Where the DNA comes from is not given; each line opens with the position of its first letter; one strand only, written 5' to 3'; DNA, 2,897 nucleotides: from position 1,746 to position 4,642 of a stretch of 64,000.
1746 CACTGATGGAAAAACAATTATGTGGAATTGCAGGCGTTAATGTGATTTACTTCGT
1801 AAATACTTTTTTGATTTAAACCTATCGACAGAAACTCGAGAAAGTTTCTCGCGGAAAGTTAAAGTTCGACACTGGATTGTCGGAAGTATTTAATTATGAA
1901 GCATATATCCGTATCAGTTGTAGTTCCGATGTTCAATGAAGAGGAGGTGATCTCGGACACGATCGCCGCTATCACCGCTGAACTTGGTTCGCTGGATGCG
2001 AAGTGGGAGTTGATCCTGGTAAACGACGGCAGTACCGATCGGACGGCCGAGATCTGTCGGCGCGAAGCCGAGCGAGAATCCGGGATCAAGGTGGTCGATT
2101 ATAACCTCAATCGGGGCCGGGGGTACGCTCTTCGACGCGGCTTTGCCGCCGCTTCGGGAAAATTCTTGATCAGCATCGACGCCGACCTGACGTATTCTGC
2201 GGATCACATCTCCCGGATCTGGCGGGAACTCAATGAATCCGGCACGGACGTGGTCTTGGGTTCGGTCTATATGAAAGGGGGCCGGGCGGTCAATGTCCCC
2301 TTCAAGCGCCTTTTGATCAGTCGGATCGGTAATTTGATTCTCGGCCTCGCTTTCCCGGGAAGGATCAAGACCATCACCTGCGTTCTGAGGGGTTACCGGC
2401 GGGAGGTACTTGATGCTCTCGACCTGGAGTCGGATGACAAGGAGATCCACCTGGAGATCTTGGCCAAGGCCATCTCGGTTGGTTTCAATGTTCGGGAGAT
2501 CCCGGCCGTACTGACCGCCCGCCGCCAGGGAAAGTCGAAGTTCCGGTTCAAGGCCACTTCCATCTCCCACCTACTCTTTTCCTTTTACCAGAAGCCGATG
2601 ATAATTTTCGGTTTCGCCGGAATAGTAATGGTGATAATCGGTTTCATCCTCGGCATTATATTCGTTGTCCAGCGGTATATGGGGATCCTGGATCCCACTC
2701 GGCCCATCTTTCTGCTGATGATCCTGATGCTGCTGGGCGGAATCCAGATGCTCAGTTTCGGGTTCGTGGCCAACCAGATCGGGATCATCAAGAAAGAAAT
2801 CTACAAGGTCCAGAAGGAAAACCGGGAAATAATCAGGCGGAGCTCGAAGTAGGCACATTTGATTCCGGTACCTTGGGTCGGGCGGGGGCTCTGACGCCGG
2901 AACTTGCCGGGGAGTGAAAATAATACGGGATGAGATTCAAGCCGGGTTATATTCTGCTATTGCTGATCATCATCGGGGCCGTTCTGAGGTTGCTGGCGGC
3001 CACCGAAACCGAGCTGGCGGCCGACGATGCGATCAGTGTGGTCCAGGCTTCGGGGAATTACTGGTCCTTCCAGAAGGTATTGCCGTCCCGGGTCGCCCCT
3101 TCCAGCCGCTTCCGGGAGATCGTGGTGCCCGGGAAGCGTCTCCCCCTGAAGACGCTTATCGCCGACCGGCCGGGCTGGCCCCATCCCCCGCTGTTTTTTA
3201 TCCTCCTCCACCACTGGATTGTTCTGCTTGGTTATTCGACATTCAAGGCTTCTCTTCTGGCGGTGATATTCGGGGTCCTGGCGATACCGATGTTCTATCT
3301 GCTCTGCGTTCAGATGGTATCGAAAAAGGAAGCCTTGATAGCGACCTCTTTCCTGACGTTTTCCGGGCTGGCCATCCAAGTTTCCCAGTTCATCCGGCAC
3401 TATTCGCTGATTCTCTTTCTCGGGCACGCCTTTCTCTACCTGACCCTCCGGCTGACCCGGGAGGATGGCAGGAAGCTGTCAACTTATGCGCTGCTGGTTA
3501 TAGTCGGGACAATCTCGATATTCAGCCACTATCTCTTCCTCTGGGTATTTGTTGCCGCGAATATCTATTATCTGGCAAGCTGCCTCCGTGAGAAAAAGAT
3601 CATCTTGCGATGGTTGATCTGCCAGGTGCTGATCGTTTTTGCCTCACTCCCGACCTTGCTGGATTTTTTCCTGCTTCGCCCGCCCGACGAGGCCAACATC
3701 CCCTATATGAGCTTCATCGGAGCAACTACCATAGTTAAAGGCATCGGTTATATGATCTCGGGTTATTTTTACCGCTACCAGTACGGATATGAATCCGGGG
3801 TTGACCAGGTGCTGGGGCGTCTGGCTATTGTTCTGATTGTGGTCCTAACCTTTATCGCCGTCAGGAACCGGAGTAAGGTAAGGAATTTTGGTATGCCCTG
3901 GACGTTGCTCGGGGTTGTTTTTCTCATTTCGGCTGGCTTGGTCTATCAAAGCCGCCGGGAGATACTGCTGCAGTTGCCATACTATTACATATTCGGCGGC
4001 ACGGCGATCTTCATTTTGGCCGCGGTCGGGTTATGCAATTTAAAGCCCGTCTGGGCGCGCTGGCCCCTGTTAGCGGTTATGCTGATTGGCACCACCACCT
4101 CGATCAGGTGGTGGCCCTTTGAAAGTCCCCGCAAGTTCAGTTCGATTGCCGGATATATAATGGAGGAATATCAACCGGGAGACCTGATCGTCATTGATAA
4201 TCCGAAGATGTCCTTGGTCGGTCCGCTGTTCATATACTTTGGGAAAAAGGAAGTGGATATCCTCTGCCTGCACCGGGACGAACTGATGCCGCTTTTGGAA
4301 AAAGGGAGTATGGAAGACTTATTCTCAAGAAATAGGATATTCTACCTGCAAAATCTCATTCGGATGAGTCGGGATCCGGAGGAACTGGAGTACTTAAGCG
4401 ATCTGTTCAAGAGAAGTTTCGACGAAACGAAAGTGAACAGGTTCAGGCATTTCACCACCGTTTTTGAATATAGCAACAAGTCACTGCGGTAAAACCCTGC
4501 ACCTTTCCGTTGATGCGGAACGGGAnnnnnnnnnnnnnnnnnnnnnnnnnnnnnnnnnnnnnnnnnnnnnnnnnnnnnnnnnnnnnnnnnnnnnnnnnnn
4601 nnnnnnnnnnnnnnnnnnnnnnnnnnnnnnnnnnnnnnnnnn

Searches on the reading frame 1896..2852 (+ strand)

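Call 37: search_protein_families(library=pfam, proteins=[window:1896-2852:+], max_evalue=0.00001)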
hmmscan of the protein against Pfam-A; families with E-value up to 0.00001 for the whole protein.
window:1896-2852:+ (318 aa): 3 families
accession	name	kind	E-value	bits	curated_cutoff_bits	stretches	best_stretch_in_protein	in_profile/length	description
PF00535.33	Glycos_transf_2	-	1.6e-32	113.2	23.3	1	7-174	1-166/168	Glycosyl transferase family 2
PF10111.15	Glyco_tranf_2_2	-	1.2e-07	32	27.3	1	7-109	1-103/276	Glycosyltransferase like family 2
PF13641.12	Glyco_tranf_2_3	-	1.2e-06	29.1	27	1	6-175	3-174/230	Glycosyltransferase like family 2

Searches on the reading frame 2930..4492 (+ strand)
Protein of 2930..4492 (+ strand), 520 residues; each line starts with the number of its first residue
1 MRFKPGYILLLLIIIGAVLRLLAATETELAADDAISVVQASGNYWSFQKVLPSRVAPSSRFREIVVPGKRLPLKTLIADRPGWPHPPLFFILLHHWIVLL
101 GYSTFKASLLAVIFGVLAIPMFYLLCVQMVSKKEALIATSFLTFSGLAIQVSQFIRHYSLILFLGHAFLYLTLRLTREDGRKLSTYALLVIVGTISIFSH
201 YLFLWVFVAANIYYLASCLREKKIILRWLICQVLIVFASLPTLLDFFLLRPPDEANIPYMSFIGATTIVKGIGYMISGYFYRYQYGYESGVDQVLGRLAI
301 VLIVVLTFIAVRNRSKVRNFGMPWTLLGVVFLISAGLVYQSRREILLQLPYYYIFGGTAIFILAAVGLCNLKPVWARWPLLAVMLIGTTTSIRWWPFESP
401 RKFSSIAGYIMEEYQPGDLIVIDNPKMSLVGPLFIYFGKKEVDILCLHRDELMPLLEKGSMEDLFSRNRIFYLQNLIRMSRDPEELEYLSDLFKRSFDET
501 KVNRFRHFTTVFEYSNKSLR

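Call 37: search_protein_families(library=pfam, proteins=[window:2930-4492:+], max_evalue=0.00001)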
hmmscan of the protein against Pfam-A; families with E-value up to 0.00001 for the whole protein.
window:2930-4492:+ (520 aa): 1 family
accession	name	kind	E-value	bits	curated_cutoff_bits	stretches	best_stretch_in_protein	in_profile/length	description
PF13231.12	PMT_2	-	5.2e-06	27.2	26.1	1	85-237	2-154/160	Dolichyl-phosphate-mannose-protein mannosyltransferase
